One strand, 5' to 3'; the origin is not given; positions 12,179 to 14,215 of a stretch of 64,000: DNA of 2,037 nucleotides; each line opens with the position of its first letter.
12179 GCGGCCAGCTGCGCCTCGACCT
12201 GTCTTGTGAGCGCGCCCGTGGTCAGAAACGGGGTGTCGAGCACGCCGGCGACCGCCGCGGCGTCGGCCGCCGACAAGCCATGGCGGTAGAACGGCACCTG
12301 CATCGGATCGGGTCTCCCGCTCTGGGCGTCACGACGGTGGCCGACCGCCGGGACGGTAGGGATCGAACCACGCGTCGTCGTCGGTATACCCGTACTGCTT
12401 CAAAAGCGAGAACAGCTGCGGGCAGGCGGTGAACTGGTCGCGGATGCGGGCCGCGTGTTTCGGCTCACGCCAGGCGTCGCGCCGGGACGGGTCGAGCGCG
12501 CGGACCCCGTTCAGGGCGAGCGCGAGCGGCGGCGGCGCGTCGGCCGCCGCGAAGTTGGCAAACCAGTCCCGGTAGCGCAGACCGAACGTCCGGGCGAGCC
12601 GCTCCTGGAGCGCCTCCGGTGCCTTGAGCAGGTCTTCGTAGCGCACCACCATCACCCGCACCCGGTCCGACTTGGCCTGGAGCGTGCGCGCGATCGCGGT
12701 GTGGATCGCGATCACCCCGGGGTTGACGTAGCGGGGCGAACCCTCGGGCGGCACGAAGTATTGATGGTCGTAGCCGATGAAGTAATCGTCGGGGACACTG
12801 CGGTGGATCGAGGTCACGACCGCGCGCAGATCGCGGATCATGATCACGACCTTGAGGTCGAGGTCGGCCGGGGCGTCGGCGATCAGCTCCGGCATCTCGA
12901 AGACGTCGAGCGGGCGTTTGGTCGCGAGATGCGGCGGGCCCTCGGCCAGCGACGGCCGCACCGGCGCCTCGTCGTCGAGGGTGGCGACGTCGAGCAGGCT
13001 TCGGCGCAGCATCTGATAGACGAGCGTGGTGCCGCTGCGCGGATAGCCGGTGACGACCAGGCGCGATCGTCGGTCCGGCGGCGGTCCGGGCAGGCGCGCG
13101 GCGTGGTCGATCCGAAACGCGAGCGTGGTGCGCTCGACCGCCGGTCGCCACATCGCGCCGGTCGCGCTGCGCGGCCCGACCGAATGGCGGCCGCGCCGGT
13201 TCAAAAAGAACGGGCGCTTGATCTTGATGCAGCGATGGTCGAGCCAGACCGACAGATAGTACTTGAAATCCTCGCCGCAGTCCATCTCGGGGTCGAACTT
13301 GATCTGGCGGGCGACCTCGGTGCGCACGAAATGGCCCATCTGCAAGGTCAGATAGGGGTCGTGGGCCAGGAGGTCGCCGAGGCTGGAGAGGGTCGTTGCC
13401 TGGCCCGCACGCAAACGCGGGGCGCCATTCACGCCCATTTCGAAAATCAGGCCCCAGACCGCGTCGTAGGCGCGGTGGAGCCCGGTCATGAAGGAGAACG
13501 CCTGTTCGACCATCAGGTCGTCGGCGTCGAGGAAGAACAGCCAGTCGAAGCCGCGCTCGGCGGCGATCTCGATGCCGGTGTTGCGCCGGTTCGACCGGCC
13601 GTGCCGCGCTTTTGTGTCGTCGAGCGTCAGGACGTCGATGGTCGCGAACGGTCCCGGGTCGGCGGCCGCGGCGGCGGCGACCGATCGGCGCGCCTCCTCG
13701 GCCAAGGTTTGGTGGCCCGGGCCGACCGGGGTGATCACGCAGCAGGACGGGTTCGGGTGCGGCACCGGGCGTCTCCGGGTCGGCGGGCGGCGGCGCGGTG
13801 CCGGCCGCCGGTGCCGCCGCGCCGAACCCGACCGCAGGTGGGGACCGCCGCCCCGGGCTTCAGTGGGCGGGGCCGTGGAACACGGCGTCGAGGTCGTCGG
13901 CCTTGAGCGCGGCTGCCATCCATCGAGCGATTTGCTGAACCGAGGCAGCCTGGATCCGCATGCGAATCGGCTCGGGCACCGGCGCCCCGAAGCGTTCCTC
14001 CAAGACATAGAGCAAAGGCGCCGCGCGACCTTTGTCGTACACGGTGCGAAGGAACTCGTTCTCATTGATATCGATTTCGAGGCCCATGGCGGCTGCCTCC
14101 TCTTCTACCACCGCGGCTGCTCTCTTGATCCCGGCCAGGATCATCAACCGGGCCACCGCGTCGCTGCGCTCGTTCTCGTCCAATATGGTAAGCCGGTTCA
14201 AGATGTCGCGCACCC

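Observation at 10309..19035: Gene cluster predicted to build a formylated, sulfated amino-sugar glycan, with two unusual domain fusions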

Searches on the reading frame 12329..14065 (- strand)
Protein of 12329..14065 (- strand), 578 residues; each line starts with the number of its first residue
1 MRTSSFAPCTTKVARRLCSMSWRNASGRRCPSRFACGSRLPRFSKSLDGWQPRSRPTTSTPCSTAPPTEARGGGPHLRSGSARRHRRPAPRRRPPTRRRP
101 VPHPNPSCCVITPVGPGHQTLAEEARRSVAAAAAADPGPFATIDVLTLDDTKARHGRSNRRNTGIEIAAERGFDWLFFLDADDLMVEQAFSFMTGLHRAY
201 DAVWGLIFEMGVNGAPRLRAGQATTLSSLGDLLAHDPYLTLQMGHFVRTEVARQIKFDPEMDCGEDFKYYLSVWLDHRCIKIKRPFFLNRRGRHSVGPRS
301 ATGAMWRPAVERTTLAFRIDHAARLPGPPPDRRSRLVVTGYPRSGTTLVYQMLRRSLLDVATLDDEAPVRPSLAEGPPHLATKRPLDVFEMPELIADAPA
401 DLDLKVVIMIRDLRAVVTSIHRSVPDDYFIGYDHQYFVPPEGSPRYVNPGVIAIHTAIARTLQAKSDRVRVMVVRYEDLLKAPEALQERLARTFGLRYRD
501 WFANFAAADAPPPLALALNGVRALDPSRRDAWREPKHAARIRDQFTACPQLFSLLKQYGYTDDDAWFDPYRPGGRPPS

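Call 6: search_protein_families(library=pfam, proteins=[window:12329-14065:-], max_evalue=0.01)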
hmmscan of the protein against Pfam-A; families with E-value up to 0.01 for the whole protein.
window:12329-14065:- (578 aa): 2 families
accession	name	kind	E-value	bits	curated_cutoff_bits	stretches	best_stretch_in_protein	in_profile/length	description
PF13469.12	Sulfotransfer_3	-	1.4e-09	38.9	27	2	376-500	100-216/216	Sulfotransferase family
PF00685.33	Sulfotransfer_1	-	2e-05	24.6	22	1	335-496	3-181/255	Sulfotransferase domain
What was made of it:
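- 12329..13078 (-): B, C-terminal domain: PAPS-type sulfotransferase. PF13469 scores 38.9 bits (cut-off 27) and PF00685 scores 24.6 bits (cut-off 22) (call 6).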

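Call 8: search_protein_families(library=ncbifam, proteins=[window:12329-14065:-], max_evalue=0.01)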
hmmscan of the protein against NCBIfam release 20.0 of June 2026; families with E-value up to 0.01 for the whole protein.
window:12329-14065:- (578 aa): 0 families

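Call 12: find_homologous_proteins(query=window:12329-13765:-, max_evalue=0.00001)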
Query window:12329-13765:- (478 aa): 160 proteins with E <= 0.00001 among 8000 candidates; the best 120 are listed.
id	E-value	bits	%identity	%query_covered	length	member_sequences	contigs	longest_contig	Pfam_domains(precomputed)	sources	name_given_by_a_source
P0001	0.0e+0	1106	100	100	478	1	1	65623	PF13469.13,PF00685.34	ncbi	-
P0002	1.4e-143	498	50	98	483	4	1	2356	PF13469.13,PF00535.33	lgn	-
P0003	5.3e-137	476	47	99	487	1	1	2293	-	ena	-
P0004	3.1e-135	470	46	98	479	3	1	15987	PF13469.13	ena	-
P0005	4.3e-132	460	47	97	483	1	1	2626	-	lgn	-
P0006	8.3e-125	436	47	94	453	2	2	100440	-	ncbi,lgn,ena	-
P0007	3.4e-110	387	41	96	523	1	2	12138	PF13469.13,PF00535.33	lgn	-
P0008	5.8e-75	271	55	50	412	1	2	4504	PF13489.13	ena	-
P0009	4.8e-66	242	52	45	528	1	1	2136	PF10111.15,PF00535.33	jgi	jgi:hypothetical protein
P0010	1.8e-64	237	50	48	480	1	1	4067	PF01973.24,PF00535.33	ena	-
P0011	2.1e-64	236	48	59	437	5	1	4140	PF00535.33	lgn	-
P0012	7.4e-64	235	53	44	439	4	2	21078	PF05050.20,PF02475.24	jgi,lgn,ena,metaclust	metaclust:\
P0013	1.2e-63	234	54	43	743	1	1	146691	PF13847.13,PF13489.13,PF05175.21,PF13649.13,PF05050.20,PF00535.33,PF08241.19,PF08242.19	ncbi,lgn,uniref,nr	ncbi:FkbM family methyltransferase [Azospirillum brasilense]|uniref:FkbM family methyltransferase n=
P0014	1.2e-63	234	48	54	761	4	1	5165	PF13847.13,PF13489.13,PF13649.13,PF05050.20,PF13578.13,PF00535.33,PF08241.19,PF08242.19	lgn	-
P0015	1.4e-63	234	52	46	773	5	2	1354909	PF13847.13,PF13489.13,PF13649.13,PF05050.20,PF00535.33,PF08241.19,PF08242.19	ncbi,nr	ncbi:FkbM family methyltransferase [Azospirillum thiophilum]|nr:FkbM family methyltransferase [Azosp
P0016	1.6e-63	234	51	48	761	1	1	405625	PF13847.13,PF13489.13,PF05175.21,PF13649.13,PF05050.20,PF00535.33,PF08241.19,PF08242.19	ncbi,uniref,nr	ncbi:FkbM family methyltransferase [Azospirillum thermophilum]|uniref:FkbM family methyltransferase 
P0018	2.5e-63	233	55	42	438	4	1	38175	PF05050.20,PF00535.33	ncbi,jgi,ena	jgi:FkbM family methyltransferase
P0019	3.0e-63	233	53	43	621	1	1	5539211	PF05050.20,PF00535.33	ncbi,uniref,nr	ncbi:FkbM family methyltransferase [Pseudomonas sp. LTJR-52]|uniref:FkbM family methyltransferase n=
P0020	3.1e-63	233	53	44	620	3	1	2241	PF05050.20,PF00535.33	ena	-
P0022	4.9e-63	232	53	46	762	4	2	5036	PF13847.13,PF13489.13,PF13649.13,PF05050.20,PF00535.33,PF08241.19,PF08242.19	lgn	-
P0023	7.0e-63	231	52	45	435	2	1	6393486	PF05050.20,PF00535.33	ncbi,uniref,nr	ncbi:FkbM family methyltransferase [Pseudomonas sp. PDNC002]|uniref:FkbM family methyltransferase n=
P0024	8.1e-63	231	51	46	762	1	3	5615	PF13847.13,PF13489.13,PF13649.13,PF05050.20,PF00535.33,PF08241.19,PF08242.19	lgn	-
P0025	8.8e-63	231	54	44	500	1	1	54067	PF10111.15,PF13649.13,PF00535.33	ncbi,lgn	-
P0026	9.9e-63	231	49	48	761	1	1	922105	PF13847.13,PF13489.13,PF13649.13,PF05050.20,PF24675.2,PF00535.33,PF08241.19,PF08242.19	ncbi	ncbi:FkbM family methyltransferase [Azospirillum melinis]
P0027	1.0e-62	231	52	45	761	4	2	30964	PF13847.13,PF13489.13,PF05175.21,PF13649.13,PF05050.20,PF00535.33,PF08241.19,PF08242.19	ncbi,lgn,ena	-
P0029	1.2e-62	231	54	43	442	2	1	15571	PF05050.20,PF00535.33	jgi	-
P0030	1.3e-62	231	52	45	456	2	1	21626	PF05050.20,PF00535.33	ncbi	-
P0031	1.4e-62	230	47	54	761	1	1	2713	PF13489.13,PF13649.13,PF05050.20,PF24675.2,PF00535.33,PF08241.19,PF08242.19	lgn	-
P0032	1.8e-62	230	53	43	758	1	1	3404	PF13847.13,PF13489.13,PF13649.13,PF05050.20,PF00535.33,PF08241.19,PF08242.19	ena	-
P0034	3.3e-62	229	47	48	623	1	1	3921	PF05050.20,PF00535.33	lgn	-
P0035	3.4e-62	229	47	56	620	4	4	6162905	PF05050.20,PF00535.33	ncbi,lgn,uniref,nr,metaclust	ncbi:hypothetical protein PKB_1647 [Pseudomonas knackmussii B13]|uniref:FkbM family methyltransferas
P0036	3.7e-62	229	55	42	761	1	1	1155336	PF13489.13,PF13649.13,PF05050.20,PF00535.33,PF08241.19,PF08242.19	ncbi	ncbi:FkbM family methyltransferase [Azospirillum endophyticum]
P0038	6.0e-62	228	52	45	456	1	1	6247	PF05050.20,PF00535.33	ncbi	-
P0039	7.3e-62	228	47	51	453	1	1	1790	PF05050.20,PF00535.33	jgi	jgi:FkbM family methyltransferase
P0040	8.0e-62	228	51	42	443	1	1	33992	PF05050.20,PF02475.24,PF00535.33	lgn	-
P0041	9.8e-62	228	50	51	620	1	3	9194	PF05050.20,PF00535.33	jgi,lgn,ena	-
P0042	9.9e-62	228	54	44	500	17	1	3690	PF10111.15,PF00535.33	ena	-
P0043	1.1e-61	228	54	43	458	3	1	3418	PF05050.20,PF02475.24,PF00535.33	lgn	-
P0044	1.4e-61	227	54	43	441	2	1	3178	PF00535.33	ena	-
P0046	4.4e-61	226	52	43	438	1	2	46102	PF05050.20,PF00535.33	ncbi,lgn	-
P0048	7.7e-61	225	53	45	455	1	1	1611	PF05050.20,PF02475.24,PF00535.33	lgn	-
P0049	8.0e-61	225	51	42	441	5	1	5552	PF05050.20,PF00535.33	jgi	-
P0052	9.6e-61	224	53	43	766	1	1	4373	PF13847.13,PF13489.13,PF05175.21,PF13649.13,PF05050.20,PF00535.33,PF08241.19,PF08242.19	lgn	-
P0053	1.1e-60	224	50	46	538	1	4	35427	PF00535.33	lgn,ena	-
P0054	1.2e-60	224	49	50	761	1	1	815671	PF13489.13,PF13649.13,PF05050.20,PF13578.13,PF00535.33,PF08241.19,PF08242.19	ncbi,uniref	ncbi:FkbM family methyltransferase [Azospirillum sp. A29]|uniref:FkbM family methyltransferase n=1 T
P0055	1.4e-60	224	50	43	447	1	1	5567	PF05050.20,PF00535.33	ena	-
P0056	1.7e-60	224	53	42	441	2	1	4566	PF00535.33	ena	-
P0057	1.9e-60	223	53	43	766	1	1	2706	PF13489.13,PF13649.13,PF05050.20,PF13578.13,PF00535.33,PF08241.19,PF08242.19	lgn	-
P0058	2.0e-60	223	49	49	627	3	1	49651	PF05050.20,PF00535.33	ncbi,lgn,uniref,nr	ncbi:FkbM family methyltransferase [Stutzerimonas kunmingensis]|uniref:FkbM family methyltransferase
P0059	2.4e-60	223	51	43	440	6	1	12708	PF05050.20,PF02475.24,PF00535.33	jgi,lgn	jgi:FkbM family methyltransferase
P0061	5.0e-60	222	51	44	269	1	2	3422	PF10111.15,PF00535.33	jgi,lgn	-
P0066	8.5e-60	221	52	44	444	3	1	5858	PF05050.20,PF00535.33,PF05575.17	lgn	-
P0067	1.1e-59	221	51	45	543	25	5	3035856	PF05050.20,PF02475.24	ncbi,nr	ncbi:FkbM family methyltransferase [Azospirillum brasilense]|nr:FkbM family methyltransferase [Azosp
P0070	1.4e-59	220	51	43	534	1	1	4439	PF05050.20,PF00535.33,PF05575.17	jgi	jgi:FkbM family methyltransferase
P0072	1.5e-59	220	48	46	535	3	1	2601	PF05050.20,PF00535.33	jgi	jgi:FkbM family methyltransferase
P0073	1.7e-59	220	50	46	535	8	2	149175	PF05050.20,PF00535.33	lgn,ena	-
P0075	2.2e-59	220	48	51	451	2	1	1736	PF05050.20,PF02475.24,PF00535.33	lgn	-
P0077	4.1e-59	219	50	43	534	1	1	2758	PF05050.20,PF00535.33,PF05575.17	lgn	-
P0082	1.2e-58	217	50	43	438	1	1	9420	PF05050.20,PF02475.24,PF00535.33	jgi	jgi:FkbM family methyltransferase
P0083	1.3e-58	217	52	43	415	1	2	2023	PF00535.33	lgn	-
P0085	1.8e-58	217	51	43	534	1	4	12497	PF13649.13,PF00535.33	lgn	-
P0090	9.1e-58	215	50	42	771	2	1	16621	PF13489.13,PF02585.23,PF00535.33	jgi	jgi:SAM-dependent methyltransferase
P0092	1.4e-57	214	52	41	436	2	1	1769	PF05050.20,PF00535.33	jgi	jgi:FkbM family methyltransferase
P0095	2.4e-57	213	50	44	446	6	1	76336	PF05050.20,PF02475.24,PF00535.33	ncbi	-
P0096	2.7e-57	213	50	44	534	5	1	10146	PF05050.20,PF00535.33,PF05575.17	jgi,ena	-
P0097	4.5e-57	212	51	42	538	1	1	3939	PF00535.33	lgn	-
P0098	5.2e-57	212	54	43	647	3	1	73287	PF14559.13,PF13431.13,PF10111.15,PF13414.13,PF05050.20,PF00515.35,PF13432.13,PF13181.13,PF00535.33,PF07719.24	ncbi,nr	ncbi:MAG TPA: FkbM family methyltransferase [Burkholderiales bacterium]|nr:FkbM family methyltransfe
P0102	1.8e-56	210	44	54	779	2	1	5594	PF13489.13,PF01982.23,PF13649.13,PF00535.33,PF08242.19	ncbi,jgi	jgi:2-polyprenyl-3-methyl-5-hydroxy-6-metoxy-1,4-benzoquinol methylase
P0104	2.9e-56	210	43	55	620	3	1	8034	PF05050.20,PF00535.33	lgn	-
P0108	4.2e-56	209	51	38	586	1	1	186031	PF05050.20,PF00535.33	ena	-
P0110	8.8e-56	208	48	45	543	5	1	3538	PF05050.20,PF00535.33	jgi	jgi:FkbM family methyltransferase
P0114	3.0e-55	206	50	43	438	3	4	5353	PF05050.20,PF02475.24,PF00535.33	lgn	-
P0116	6.8e-55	205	50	43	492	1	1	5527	PF10111.15,PF00535.33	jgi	jgi:hypothetical protein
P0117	1.2e-54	204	45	49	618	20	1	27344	PF05050.20,PF00535.33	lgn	-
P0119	1.6e-54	204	48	43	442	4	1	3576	PF05050.20,PF02475.24,PF00535.33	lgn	-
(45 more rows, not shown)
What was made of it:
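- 13091..13765 (-): B, N-terminal domain: GT-A (GT2-like) glycosyltransferase with an invariant DADD motif. The domain is shared with GT2-FkbM fusions (call 12).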

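Call 13: find_encoding_contigs(protein=P0001, flank=10000, max_places=3)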
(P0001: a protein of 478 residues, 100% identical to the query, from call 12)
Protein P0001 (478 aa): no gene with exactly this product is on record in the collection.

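Call 15: find_encoding_contigs(protein=P0006, flank=10000, max_places=3)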
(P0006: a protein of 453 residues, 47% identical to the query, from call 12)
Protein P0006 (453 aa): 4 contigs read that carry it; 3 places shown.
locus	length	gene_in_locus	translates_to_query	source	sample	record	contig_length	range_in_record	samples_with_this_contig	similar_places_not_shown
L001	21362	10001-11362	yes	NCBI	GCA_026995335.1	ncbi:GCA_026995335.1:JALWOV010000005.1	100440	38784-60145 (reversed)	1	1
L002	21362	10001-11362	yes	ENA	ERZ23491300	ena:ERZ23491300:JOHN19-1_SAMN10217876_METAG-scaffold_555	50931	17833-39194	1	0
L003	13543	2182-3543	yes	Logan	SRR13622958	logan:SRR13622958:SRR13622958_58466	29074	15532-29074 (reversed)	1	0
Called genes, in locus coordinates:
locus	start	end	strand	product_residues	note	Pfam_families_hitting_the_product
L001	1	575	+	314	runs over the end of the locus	PF01073:3Beta_HSD, PF01370:Epimerase, PF02719:Polysacc_synt_2 (faint), PF04321:RmlD_sub_bind (weak), PF07993:NAD_binding_4 (faint), PF16363:GDP_Man_Dehyd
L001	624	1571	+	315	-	PF01073:3Beta_HSD, PF01370:Epimerase, PF04321:RmlD_sub_bind (weak), PF07993:NAD_binding_4 (faint), PF13460:NAD_binding_10, PF16363:GDP_Man_Dehyd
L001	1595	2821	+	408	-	PF13439:Glyco_transf_4 (faint), PF20706:GT4-conflict, PF00534:Glycos_transf_1, PF13692:Glyco_trans_1_4, PF13524:Glyco_trans_1_2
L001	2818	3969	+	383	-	PF01408:GFO_IDH_MocA, PF02894:GFO_IDH_MocA_C, PF22725:GFO_IDH_MocA_C3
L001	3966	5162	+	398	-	PF13641:Glyco_tranf_2_3, PF00535:Glycos_transf_2, PF13632:Glyco_trans_2_3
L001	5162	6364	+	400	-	PF20706:GT4-conflict, PF00534:Glycos_transf_1, PF13692:Glyco_trans_1_4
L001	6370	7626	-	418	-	-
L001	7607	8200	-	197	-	PF02563:Poly_export, PF10531:SLBB, PF22461:SLBB_2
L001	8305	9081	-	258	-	-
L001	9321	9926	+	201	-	-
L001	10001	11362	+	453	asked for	-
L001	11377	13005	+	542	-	PF07719:TPR_2 (faint), PF13176:TPR_7 (faint), PF13371:TPR_9 (faint), PF13374:TPR_10 (faint), PF13424:TPR_12 (faint), PF13428:TPR_14 (faint), PF13414:TPR_11 (weak), PF00515:TPR_1 (weak), +4 more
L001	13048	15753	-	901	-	-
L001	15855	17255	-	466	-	PF03349:Toluene_X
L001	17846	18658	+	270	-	-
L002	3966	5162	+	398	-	PF13641:Glyco_tranf_2_3, PF00535:Glycos_transf_2, PF13632:Glyco_trans_2_3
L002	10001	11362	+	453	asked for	-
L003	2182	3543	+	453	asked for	-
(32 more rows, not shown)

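Call 16: find_encoding_contigs(protein=P0004, flank=10000, max_places=3)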
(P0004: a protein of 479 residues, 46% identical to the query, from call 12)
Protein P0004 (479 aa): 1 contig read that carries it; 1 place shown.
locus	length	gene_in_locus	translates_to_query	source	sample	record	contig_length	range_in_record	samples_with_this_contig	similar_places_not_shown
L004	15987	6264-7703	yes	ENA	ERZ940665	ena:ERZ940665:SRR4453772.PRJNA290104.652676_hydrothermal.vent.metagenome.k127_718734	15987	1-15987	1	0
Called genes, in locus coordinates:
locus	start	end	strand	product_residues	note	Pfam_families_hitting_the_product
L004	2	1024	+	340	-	?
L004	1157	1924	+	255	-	-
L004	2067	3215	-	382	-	PF01757:Acyl_transf_3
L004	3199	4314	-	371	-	PF01757:Acyl_transf_3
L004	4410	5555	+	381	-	PF00534:Glycos_transf_1, PF20706:GT4-conflict (weak), PF13692:Glyco_trans_1_4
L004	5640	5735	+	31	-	-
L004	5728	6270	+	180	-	-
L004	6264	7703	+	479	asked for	PF13469:Sulfotransfer_3 (faint)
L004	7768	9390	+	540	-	PF00515:TPR_1 (weak), PF12895:ANAPC3 (weak), PF13371:TPR_9 (weak), PF13424:TPR_12 (weak), PF13432:TPR_16, PF13414:TPR_11, PF13424:TPR_12, PF00515:TPR_1, +9 more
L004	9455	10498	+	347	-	PF00535:Glycos_transf_2, PF10111:Glyco_tranf_2_2, PF13641:Glyco_tranf_2_3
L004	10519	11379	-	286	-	PF04230:PS_pyruv_trans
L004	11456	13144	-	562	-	PF07719:TPR_2 (faint), PF13174:TPR_6 (faint), PF23914:TPR_CcmH_CycH, PF13432:TPR_16 (weak), PF13424:TPR_12 (weak), PF00515:TPR_1 (weak), PF00685:Sulfotransfer_1, PF13469:Sulfotransfer_3, +9 more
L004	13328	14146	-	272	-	-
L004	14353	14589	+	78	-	-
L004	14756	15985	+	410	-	?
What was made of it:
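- Other GT2-sulfotransferase genes lie in loci dominated by polysaccharide-type genes (Poly_export, GT4s, PS_pyruv_trans, acyltransferases; calls 15, 16).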

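Call 23: search_solved_structures(query=window:12329-13765:-, max_evalue=1)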
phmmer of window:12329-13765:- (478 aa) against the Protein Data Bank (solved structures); distinct sequences matched with E-value up to 1: 1.
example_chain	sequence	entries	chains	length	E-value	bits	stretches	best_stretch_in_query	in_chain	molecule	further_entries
2kla_A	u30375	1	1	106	0.26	13.4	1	144-207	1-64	Uncharacterized protein MJ0327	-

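Call 24: find_encoding_contigs(protein=P0035, flank=10000, max_places=1)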
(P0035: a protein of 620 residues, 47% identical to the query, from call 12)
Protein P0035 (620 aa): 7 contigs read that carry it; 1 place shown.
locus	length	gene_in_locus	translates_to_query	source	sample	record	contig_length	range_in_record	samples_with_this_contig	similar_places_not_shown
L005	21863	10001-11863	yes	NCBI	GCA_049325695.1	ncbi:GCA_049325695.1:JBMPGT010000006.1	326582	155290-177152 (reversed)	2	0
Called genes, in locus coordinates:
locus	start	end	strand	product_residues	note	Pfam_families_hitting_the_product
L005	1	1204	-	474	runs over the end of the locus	PF00072:Response_reg, PF00158:Sigma54_activat, PF14532:Sigma54_activ_2, PF00493:MCM (faint), PF13191:AAA_16 (faint), PF07728:AAA_5 (weak), PF25601:AAA_lid_14, PF02954:HTH_8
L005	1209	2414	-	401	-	PF13188:PAS_8 (weak), PF00512:HisKA, PF02518:HATPase_c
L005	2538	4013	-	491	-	PF06490:FleQ, PF00158:Sigma54_activat, PF13191:AAA_16 (weak), PF14532:Sigma54_activ_2, PF07728:AAA_5, PF25601:AAA_lid_14, PF02954:HTH_8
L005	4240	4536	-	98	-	PF05400:FliT (weak)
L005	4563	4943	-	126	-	PF02561:FliS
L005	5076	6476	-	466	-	PF02465:FliD_N, PF07196:Flagellin_IN, PF07195:FliD_C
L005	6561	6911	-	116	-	PF03646:FlaG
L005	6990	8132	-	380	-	PF00669:Flagellin_N, PF00700:Flagellin_C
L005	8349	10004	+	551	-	PF13428:TPR_14 (faint), PF07719:TPR_2 (faint), PF13181:TPR_8 (faint), PF13414:TPR_11 (faint), PF13431:TPR_17 (faint), PF13432:TPR_16 (faint), PF14559:TPR_19 (faint), PF00515:TPR_1 (faint)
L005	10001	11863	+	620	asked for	PF00535:Glycos_transf_2 (weak), PF05050:Methyltransf_21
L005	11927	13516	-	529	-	PF00669:Flagellin_N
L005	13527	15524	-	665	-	PF00460:Flg_bb_rod (weak), PF22638:FlgK_D1, PF21158:flgK_1st_1, PF06429:Flg_bbr_C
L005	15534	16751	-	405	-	PF10135:Rod-binding, PF01832:Glucosaminidase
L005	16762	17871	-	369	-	PF02119:FlgI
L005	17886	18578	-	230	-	PF02107:FlgH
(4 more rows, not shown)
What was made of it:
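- In Pseudomonas a homologue of B's GT-A domain, fused to FkbM, lies between fliC and flgL beside a TPR protein, the classical site of the flagellin glycosylation island (call 24).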

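Call 25: find_encoding_contigs(protein=P0067, flank=10000, max_places=1)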
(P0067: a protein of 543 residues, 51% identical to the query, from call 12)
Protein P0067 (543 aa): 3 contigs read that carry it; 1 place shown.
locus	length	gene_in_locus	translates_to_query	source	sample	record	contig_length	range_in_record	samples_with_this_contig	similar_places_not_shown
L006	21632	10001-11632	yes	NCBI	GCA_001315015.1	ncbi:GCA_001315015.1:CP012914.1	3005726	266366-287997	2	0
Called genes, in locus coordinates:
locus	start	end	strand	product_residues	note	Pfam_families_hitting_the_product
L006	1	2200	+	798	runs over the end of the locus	PF01588:tRNA_bind, PF03483:B3_4, PF03484:B5, PF17759:tRNA_synthFbeta, PF03147:FDX-ACB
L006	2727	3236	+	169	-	PF00072:Response_reg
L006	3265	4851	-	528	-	PF00072:Response_reg, PF11849:DUF3369, PF13487:HD_5, PF01966:HD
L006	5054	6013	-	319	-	PF08239:SH3_3 (weak)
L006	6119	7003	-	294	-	PF00126:HTH_1, PF03466:LysR_substrate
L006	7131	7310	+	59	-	-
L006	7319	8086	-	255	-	-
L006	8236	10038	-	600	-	PF00009:GTP_EFTU, PF00071:Ras (faint), PF03144:GTP_EFTU_D2, PF14492:EFG_III (faint), PF00679:EFG_C, PF06421:LepA_C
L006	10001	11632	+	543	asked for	PF02475:TRM5-TYW2_MTfase, PF05050:Methyltransf_21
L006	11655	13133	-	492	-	PF08323:Glyco_transf_5, PF00534:Glycos_transf_1, PF20706:GT4-conflict (weak), PF13692:Glyco_trans_1_4 (weak)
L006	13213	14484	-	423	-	PF00483:NTP_transferase, PF12804:NTP_transf_3 (weak), PF24894:Hexapep_GlmU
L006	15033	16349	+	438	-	PF00909:Ammonium_transp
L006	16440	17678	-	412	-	PF13489:Methyltransf_23, PF01209:Ubie_methyltran (weak), PF13847:Methyltransf_31, PF08241:Methyltransf_11, PF08242:Methyltransf_12, PF13649:Methyltransf_25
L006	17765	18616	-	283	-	PF12833:HTH_18, PF00165:HTH_AraC (weak), PF06445:GyrI-like, PF14526:Cass2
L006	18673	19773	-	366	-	PF06089:Asparaginase_II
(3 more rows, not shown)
